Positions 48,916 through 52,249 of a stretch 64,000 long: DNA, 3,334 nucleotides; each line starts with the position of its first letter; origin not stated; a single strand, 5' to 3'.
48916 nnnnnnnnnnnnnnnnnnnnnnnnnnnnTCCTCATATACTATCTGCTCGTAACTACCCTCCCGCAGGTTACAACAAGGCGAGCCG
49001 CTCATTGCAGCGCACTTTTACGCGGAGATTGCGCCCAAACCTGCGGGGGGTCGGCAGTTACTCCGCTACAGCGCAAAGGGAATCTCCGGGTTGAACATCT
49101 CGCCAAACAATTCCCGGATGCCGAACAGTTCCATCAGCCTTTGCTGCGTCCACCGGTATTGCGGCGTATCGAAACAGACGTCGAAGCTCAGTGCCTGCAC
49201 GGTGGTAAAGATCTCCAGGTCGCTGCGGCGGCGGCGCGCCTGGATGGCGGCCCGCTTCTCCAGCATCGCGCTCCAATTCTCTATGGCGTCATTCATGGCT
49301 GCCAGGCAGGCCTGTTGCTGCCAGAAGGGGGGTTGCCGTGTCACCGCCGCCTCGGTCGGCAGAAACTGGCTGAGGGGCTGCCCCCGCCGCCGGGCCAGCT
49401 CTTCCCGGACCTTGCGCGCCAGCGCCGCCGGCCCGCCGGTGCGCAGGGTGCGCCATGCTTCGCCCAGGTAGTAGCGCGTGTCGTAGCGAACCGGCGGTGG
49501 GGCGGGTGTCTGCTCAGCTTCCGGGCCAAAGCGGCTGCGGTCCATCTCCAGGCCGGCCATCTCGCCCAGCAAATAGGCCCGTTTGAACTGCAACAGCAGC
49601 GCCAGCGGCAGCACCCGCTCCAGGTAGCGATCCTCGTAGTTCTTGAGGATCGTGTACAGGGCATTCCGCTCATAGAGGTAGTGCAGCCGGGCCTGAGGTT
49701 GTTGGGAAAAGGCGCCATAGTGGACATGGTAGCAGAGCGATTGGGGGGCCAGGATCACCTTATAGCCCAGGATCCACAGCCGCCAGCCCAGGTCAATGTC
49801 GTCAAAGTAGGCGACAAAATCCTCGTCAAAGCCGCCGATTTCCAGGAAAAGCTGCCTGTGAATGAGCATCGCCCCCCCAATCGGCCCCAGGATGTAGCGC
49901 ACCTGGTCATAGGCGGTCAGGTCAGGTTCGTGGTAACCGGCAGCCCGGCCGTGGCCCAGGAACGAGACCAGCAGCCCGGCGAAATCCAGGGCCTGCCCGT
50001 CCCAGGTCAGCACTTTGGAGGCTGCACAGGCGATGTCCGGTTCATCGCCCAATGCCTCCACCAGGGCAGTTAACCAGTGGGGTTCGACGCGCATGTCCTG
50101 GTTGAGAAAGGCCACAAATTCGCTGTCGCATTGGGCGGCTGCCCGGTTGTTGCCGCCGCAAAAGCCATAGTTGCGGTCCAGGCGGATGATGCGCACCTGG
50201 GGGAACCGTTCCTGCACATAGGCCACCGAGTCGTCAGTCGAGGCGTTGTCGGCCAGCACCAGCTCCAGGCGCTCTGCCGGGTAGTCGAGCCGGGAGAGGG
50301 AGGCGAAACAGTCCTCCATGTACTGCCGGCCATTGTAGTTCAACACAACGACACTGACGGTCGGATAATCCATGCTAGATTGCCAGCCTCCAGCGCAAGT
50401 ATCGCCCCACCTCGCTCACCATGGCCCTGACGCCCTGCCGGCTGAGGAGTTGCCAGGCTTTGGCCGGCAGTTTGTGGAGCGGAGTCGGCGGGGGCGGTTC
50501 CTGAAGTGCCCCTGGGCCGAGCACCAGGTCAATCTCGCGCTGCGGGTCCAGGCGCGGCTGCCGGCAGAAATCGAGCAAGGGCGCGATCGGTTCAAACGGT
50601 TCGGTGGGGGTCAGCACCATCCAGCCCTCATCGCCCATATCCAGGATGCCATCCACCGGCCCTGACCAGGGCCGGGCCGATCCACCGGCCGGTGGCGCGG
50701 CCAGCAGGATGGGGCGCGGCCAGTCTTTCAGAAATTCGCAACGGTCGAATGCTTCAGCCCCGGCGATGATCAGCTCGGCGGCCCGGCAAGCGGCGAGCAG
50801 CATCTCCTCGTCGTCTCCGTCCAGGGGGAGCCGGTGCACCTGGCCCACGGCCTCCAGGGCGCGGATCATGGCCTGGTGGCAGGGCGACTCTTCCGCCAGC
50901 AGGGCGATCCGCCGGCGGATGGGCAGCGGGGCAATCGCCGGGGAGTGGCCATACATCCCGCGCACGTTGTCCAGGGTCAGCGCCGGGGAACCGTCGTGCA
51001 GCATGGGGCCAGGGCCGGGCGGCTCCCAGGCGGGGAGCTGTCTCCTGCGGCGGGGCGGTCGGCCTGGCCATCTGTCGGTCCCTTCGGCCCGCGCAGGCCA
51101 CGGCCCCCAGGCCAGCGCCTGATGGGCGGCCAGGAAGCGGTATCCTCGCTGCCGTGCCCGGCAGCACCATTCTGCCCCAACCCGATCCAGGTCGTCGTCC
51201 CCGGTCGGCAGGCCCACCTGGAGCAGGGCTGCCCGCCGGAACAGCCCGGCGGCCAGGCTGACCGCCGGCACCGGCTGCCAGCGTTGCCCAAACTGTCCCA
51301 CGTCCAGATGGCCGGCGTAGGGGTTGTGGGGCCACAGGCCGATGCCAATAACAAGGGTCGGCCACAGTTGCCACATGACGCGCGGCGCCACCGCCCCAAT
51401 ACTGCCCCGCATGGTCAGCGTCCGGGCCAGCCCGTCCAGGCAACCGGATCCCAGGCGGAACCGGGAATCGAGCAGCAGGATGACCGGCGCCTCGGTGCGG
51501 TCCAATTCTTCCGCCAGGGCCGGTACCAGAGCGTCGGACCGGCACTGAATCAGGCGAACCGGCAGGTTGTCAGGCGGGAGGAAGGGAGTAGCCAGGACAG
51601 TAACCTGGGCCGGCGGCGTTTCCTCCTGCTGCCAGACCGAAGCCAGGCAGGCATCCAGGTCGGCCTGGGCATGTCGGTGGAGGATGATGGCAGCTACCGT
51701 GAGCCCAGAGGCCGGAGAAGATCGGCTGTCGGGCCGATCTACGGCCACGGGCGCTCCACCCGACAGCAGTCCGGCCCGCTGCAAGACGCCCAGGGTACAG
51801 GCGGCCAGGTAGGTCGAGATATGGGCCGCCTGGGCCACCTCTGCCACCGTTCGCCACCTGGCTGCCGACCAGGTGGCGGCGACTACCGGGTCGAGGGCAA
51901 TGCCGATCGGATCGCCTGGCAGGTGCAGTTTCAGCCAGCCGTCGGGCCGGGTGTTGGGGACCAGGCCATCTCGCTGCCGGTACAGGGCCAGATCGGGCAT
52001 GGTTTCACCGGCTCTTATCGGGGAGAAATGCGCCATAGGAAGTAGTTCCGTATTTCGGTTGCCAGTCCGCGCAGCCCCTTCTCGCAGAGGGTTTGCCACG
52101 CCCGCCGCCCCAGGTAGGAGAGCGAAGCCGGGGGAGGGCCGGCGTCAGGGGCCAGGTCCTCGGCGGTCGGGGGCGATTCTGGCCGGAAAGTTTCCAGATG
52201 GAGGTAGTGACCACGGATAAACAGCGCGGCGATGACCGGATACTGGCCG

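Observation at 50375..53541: Two tandem GT2 proteins carry N-terminal PqqD/RRE-like (peptide-recognition) domains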

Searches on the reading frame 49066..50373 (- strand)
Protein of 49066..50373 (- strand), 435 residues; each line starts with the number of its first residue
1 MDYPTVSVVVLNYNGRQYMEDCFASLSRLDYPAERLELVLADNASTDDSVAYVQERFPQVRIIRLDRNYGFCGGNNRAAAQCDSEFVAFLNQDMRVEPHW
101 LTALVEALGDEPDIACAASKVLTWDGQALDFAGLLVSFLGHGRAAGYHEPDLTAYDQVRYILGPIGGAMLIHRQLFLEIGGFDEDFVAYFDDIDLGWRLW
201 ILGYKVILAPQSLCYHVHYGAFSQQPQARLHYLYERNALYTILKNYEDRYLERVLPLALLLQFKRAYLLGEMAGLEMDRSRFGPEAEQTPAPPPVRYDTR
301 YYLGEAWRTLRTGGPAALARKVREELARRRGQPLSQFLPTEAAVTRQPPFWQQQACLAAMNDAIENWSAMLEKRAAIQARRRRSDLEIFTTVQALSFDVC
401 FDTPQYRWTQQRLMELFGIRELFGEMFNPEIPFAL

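Call 3: search_protein_families(library=pfam, proteins=[window:49066-50373:-], max_evalue=1)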
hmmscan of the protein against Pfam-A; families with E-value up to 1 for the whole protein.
window:49066-50373:- (435 aa): 8 families
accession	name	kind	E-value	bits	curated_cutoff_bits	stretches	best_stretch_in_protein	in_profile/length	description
PF00535.33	Glycos_transf_2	-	2.6e-24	86.5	23.3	1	7-119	1-115/168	Glycosyl transferase family 2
PF13641.12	Glyco_tranf_2_3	-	4.6e-15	56.7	27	1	4-219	1-214/230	Glycosyltransferase like family 2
PF10111.15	Glyco_tranf_2_2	-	3.9e-11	43.4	27.3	1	8-223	4-223/276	Glycosyltransferase like family 2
PF13632.12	Glyco_trans_2_3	-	2.9e-06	27.7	27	1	149-218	57-125/198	Glycosyl transferase family group 2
PF13506.12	Glyco_transf_21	-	0.00014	21.8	21.7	1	80-213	27-151/174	Glycosyl transferase family 21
PF02709.20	Glyco_transf_7C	-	0.0048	16.9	23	1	165-211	20-67/78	N-terminal domain of galactosyltransferase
PF13704.12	Glyco_tranf_2_4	-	0.071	14.1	27.5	1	37-101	21-75/98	Glycosyl transferase family 2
PF13712.12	Glyco_tranf_2_5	-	0.17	12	27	0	60-114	30-85/210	Glycosyltransferase like family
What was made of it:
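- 49066..50373 (-): GT-C, a canonical GT2 of the same subfamily with neither the RRE domain nor the motif. PF00535 86.5 bits (call 3).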

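Call 4: search_protein_families(library=ncbifam, proteins=[window:49066-50373:-], max_evalue=1)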
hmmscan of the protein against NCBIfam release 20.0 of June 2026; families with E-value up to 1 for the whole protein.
window:49066-50373:- (435 aa): 28 families (the best 25 are shown)
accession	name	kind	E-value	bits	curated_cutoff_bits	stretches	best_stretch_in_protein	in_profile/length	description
TIGR03965.1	mycofact_glyco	equivalog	1.2e-32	113.4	280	1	4-232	74-296/467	mycofactocin biosynthesis glycosyltransferase MftF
NF041875.1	EPS_EpsD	equivalog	3.1e-17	63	370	2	6-103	1-99/325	exopolysaccharide biosynthesis glycosyltransferase EpsD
TIGR03937.1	PgaC_IcaA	equivalog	6.9e-15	54.9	422.3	2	2-116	43-158/407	poly-beta-1,6-N-acetyl-D-glucosamine synthase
TIGR03111.1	glyc2_xrt_Gpos1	hypoth_equivalog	8.2e-13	47.9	363.95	1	2-124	47-172/439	TIGR03111 family XrtG-associated glycosyltransferase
NF007482.0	PRK10073.1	equivalog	1.2e-12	47.5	423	1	4-122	6-125/334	glycosyltransferase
TIGR04283.1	glyco_like_mftF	equivalog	3.5e-10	39.9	182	1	6-209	1-178/221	TIGR04283 family arsenosugar biosynthesis glycosyltransferase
NF041394.1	GtaseAglG_Halo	equivalog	7.3e-10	38.6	440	1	5-185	2-177/304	glucosyl-dolichyl phosphate glucuronosyltransferase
NF038299.1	EPS_HpsN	equivalog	5.7e-09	35.4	425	1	4-217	1-221/317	hormogonium polysaccharide biosynthesis glycosyltransferase HpsN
NF047683.1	TeichurnBiosyTuaG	equivalog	4.4e-08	33.1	400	1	4-105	6-108/252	teichuronic acid biosynthesis protein TuaG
NF038302.1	EPS_HpsE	equivalog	1e-07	31.2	300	1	6-177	3-176/307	hormogonium polysaccharide biosynthesis glycosyltransferase HpsE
NF050819.1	PolSacchBiosHfsG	equivalog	2.2e-06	27.1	500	1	18-115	21-125/302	polysaccharide biosynthesis protein HfsG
NF050050.1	ProtGlycPglI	equivalog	4.4e-06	26.3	500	1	4-107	2-107/306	GalNAc(5)-diNAcBac-PP-undecaprenol beta-1,3-glucosyltransferase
TIGR04195.1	S_glycosyl_SunS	equivalog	1.5e-05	24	350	1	2-93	55-141/421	SunS family peptide S-glycosyltransferase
TIGR04242.1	nodulat_NodC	equivalog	6.2e-05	22.1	550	1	3-117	47-164/395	chitooligosaccharide synthase NodC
NF045692.1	OglycostaseCruG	equivalog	6.4e-05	22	600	1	5-207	42-246/386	2'-O-glycosyltransferase CruG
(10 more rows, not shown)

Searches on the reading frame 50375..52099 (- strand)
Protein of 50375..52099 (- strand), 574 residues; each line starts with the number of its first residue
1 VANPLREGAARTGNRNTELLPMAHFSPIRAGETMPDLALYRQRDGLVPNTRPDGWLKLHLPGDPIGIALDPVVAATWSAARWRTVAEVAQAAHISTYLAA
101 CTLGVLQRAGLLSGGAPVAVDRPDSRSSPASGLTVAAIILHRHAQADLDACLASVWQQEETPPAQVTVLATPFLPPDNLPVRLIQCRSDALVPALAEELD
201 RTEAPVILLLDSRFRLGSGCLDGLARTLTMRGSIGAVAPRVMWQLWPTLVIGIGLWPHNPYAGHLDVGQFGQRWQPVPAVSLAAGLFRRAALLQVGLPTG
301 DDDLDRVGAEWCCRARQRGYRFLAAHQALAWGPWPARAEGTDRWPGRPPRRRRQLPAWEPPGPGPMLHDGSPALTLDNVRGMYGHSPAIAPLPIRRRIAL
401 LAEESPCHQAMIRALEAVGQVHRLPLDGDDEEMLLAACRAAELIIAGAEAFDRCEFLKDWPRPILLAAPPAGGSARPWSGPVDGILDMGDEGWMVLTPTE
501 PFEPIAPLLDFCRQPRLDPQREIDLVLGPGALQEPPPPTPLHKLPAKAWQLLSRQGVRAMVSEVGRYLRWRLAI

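Call 3: search_protein_families(library=pfam, proteins=[window:50375-52099:-], max_evalue=1)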
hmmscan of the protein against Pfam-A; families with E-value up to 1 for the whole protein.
window:50375-52099:- (574 aa): 1 family
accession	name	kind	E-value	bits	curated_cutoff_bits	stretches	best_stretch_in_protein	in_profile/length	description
PF18917.5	LiaI-LiaF-like_TM1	-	0.2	12.2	27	1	242-256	26-40/42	LiaI-LiaF-like transmembrane region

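Call 4: search_protein_families(library=ncbifam, proteins=[window:50375-52099:-], max_evalue=1)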
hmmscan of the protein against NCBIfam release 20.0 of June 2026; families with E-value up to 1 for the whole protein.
window:50375-52099:- (574 aa): 1 family
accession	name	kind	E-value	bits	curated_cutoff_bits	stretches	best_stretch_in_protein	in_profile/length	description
NF038299.1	EPS_HpsN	equivalog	0.29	10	425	1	198-242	76-120/317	hormogonium polysaccharide biosynthesis glycosyltransferase HpsN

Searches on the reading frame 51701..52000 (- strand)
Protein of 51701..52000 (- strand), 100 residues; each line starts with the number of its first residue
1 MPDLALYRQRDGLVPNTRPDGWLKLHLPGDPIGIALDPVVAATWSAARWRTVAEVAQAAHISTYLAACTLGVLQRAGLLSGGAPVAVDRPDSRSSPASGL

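Call 6: search_protein_families(library=pfam, proteins=[window:51701-52000:-], max_evalue=10)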
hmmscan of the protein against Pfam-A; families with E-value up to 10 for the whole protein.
window:51701-52000:- (100 aa): 0 families

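Call 60: search_solved_structures(query=A4, max_evalue=10, show_alignments=2)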
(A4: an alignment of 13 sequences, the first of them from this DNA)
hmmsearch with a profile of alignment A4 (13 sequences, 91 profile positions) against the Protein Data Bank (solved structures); distinct sequences matched with E-value up to 10: 6.
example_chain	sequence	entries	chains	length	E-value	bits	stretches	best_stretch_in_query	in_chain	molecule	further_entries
2htj_A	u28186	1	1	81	0.088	15.6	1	45-82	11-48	P fimbrial regulatory protein KS71A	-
4qks_A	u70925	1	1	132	0.58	13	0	6-32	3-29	DE NOVO PROTEIN 6XTRP/PV2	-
7r22_A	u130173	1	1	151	0.72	12.7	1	46-86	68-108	ArsR family transcriptional regulator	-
4xwi_A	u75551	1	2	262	0.74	12.7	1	6-67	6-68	3-deoxy-manno-octulosonate cytidylyltransferase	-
8qkf_A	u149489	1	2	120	0.8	12.6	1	48-83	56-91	ArsR family transcriptional regulator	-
3q7y_A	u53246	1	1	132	1.5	11.7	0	6-32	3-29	De novo designed beta-trefoil architecture with symmetric primary structure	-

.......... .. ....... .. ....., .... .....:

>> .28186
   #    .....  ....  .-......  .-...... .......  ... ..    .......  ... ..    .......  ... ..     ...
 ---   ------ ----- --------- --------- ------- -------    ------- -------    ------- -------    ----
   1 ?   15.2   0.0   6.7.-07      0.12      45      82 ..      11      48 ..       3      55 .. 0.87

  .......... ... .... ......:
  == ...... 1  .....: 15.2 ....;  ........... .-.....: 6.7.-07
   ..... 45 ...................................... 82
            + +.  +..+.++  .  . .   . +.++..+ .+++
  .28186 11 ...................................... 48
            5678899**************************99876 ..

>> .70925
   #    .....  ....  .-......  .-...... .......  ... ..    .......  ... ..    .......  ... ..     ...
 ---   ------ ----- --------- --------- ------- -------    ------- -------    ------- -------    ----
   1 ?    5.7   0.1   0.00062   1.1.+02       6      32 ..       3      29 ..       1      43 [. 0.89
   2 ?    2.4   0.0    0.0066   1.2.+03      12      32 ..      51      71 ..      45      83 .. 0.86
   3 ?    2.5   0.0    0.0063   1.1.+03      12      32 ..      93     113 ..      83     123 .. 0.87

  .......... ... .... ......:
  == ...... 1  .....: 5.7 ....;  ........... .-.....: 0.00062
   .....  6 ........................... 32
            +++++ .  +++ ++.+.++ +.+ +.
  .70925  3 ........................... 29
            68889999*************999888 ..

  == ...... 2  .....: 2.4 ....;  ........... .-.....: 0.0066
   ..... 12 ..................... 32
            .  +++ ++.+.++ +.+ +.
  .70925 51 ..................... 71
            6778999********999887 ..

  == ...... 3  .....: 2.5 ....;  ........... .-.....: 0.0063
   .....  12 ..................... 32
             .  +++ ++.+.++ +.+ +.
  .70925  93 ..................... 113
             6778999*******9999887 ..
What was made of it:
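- Its own profile finds only weak winged-helix regulators in PDB (call 60). The GT-B-only profile weakly touches PapI-like and ArsR regulators (E 0.09-0.8, call 60).
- Tried and rejected: A profile of GT-B-type N-domains alone against PDB sequences gave only insignificant winged-helix regulators (call 60).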
